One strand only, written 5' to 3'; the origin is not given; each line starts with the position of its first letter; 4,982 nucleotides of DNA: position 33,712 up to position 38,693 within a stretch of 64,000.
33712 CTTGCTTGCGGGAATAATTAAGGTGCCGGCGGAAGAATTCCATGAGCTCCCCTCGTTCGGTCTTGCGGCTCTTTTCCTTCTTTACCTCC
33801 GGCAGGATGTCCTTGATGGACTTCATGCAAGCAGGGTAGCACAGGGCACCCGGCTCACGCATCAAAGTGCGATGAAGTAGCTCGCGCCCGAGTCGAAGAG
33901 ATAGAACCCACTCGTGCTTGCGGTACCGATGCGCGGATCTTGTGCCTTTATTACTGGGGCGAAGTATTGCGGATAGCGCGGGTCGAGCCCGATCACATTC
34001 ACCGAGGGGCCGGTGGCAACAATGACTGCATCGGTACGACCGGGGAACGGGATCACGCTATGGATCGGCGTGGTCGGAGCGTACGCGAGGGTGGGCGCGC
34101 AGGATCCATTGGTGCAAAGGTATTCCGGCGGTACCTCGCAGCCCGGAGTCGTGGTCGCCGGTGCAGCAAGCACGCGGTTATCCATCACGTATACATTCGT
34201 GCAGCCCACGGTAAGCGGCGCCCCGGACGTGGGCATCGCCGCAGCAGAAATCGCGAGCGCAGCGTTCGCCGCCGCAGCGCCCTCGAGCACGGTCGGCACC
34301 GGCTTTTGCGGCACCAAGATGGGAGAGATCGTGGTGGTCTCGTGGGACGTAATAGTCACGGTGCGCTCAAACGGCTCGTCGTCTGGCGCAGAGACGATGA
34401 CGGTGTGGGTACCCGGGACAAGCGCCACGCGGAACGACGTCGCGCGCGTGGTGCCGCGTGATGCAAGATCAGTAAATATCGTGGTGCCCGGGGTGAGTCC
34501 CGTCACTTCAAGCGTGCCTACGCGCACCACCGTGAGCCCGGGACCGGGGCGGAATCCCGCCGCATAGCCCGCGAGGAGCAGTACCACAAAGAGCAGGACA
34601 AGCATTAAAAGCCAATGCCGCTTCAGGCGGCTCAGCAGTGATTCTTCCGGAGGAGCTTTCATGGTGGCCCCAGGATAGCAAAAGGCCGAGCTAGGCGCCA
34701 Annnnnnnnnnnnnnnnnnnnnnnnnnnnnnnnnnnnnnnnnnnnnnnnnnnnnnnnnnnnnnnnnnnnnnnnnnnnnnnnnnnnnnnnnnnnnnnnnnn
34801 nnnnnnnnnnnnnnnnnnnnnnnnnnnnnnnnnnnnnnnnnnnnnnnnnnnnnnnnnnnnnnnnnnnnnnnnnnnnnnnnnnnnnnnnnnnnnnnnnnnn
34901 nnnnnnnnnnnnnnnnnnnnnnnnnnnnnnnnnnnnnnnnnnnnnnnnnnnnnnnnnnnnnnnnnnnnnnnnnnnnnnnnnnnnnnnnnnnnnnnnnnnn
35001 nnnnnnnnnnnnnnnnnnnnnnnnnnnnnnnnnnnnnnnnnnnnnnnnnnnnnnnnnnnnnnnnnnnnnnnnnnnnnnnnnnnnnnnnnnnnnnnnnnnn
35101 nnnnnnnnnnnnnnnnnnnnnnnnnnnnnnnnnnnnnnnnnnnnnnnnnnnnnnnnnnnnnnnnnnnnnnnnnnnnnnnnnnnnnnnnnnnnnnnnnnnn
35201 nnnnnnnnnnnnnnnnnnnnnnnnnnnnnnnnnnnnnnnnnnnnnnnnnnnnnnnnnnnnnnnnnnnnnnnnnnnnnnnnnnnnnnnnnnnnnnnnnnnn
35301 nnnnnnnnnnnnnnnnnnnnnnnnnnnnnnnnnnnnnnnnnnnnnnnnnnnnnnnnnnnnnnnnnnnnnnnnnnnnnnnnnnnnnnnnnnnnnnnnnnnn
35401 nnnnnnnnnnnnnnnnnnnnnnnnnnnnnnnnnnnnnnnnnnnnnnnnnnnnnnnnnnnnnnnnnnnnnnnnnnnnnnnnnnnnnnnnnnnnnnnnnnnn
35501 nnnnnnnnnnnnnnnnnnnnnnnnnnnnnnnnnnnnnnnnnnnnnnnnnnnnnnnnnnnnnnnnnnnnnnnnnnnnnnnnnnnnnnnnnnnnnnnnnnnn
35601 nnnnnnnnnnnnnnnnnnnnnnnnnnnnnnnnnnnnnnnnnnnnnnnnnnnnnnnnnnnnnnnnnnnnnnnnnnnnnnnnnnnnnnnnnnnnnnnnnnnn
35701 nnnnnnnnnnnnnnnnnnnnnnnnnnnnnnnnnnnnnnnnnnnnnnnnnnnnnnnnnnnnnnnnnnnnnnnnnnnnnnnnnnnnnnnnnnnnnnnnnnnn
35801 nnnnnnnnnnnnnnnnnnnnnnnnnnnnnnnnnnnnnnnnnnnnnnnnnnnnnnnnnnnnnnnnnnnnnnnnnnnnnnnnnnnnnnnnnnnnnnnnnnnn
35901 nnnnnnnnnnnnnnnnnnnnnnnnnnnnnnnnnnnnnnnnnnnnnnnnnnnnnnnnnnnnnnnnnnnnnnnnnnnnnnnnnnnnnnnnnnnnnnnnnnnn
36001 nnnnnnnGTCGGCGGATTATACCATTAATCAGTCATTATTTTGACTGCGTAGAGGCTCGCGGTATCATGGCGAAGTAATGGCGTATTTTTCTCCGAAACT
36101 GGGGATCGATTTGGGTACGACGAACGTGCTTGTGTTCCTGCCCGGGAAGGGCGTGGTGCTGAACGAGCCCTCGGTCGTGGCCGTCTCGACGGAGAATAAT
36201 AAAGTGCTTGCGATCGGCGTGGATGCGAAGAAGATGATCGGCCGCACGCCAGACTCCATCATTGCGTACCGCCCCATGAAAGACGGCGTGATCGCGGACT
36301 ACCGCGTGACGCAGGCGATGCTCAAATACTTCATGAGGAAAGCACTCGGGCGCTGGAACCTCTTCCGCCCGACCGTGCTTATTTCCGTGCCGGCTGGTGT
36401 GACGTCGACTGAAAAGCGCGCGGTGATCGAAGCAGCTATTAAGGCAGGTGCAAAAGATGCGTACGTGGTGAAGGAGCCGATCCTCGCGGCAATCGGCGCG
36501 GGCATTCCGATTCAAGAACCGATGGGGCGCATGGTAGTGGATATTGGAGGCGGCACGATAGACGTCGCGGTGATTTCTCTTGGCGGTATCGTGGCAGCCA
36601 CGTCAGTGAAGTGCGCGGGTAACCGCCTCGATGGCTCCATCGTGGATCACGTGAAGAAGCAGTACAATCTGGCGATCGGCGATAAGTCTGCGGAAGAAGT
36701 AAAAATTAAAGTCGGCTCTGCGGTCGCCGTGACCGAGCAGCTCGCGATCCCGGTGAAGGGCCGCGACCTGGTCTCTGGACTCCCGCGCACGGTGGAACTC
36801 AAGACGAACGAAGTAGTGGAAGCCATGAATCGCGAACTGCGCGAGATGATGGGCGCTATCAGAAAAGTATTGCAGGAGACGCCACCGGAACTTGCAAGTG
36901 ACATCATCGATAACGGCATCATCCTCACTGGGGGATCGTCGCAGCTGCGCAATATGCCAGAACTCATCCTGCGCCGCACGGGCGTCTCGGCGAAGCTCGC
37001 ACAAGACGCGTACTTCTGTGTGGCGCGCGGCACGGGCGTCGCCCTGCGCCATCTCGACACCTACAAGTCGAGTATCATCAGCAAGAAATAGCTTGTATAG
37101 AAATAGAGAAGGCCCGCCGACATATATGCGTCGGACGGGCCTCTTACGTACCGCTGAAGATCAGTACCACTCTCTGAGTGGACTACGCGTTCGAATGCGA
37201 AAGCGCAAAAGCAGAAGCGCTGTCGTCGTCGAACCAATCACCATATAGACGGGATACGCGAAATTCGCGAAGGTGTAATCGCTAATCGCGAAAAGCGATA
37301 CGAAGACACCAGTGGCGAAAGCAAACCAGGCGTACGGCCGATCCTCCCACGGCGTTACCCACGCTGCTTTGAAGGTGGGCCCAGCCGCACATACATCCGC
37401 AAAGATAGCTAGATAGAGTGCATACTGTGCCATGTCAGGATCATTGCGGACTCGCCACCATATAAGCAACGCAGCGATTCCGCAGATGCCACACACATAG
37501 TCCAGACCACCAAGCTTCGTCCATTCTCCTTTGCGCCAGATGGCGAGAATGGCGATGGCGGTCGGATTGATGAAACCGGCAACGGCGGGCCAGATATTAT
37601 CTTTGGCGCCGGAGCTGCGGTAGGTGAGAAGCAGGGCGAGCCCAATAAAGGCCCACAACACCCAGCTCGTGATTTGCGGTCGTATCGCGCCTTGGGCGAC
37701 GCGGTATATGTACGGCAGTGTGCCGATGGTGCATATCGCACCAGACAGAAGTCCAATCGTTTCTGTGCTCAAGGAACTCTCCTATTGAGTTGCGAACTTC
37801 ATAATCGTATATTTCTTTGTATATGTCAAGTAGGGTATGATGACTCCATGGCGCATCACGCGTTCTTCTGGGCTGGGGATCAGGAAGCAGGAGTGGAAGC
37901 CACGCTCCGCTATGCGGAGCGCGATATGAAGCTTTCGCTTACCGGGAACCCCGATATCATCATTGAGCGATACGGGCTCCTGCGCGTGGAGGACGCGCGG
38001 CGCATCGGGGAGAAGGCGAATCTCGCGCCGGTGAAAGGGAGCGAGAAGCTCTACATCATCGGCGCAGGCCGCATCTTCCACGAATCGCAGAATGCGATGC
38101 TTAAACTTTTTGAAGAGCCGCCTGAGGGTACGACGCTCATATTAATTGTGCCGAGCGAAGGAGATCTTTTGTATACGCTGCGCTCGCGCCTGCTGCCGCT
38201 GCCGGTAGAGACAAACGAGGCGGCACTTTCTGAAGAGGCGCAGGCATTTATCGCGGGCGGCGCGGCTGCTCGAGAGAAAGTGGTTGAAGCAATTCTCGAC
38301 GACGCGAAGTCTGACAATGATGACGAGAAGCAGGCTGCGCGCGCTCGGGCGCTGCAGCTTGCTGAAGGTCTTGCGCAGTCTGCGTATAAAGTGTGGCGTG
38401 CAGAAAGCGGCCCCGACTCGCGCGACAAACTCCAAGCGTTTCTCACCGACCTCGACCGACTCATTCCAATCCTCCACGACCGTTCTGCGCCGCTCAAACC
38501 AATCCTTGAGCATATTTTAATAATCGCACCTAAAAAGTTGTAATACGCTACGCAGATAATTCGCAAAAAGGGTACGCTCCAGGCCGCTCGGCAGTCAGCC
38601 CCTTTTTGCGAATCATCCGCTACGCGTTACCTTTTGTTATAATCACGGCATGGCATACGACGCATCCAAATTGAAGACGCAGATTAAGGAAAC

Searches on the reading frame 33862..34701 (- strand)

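Call 72: search_protein_families(library=pfam, proteins=[window:33862-34701:-], max_evalue=0.001)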
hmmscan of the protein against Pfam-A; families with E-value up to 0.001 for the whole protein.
window:33862-34701:- (279 aa): 1 family
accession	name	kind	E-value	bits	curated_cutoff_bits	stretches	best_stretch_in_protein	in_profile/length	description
PF08308.17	PEGA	-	0.00054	20.2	20.8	1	63-129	3-67/71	PEGA domain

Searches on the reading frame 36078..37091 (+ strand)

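Call 15: search_protein_families(library=pfam, proteins=[window:36078-37091:+], max_evalue=0.001)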
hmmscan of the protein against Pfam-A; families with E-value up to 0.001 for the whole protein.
window:36078-37091:+ (337 aa): 4 families
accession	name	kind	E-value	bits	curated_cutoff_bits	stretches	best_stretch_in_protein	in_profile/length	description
PF06723.19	MreB_Mbl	-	8.1e-129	429.6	27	1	7-329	3-325/327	MreB/Mbl protein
PF00012.26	HSP70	-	3.9e-11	42.3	20.6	1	100-320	136-369/599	Hsp70 protein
PF00022.25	Actin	-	1.2e-10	41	27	1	31-195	31-190/410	Actin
PF14450.12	FtsA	-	1.4e-09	38.8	31.8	1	152-310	1-112/127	Cell division protein FtsA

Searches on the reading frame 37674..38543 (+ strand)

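Call 72: search_protein_families(library=pfam, proteins=[window:37674-38543:+], max_evalue=0.001)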
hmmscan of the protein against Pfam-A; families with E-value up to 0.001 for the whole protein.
window:37674-38543:+ (289 aa): 1 family
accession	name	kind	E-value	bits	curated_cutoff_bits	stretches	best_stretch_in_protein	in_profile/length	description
PF13177.12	DNA_pol3_delta2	-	1.3e-14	54.9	27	1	99-178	77-157/161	DNA polymerase III, delta subunit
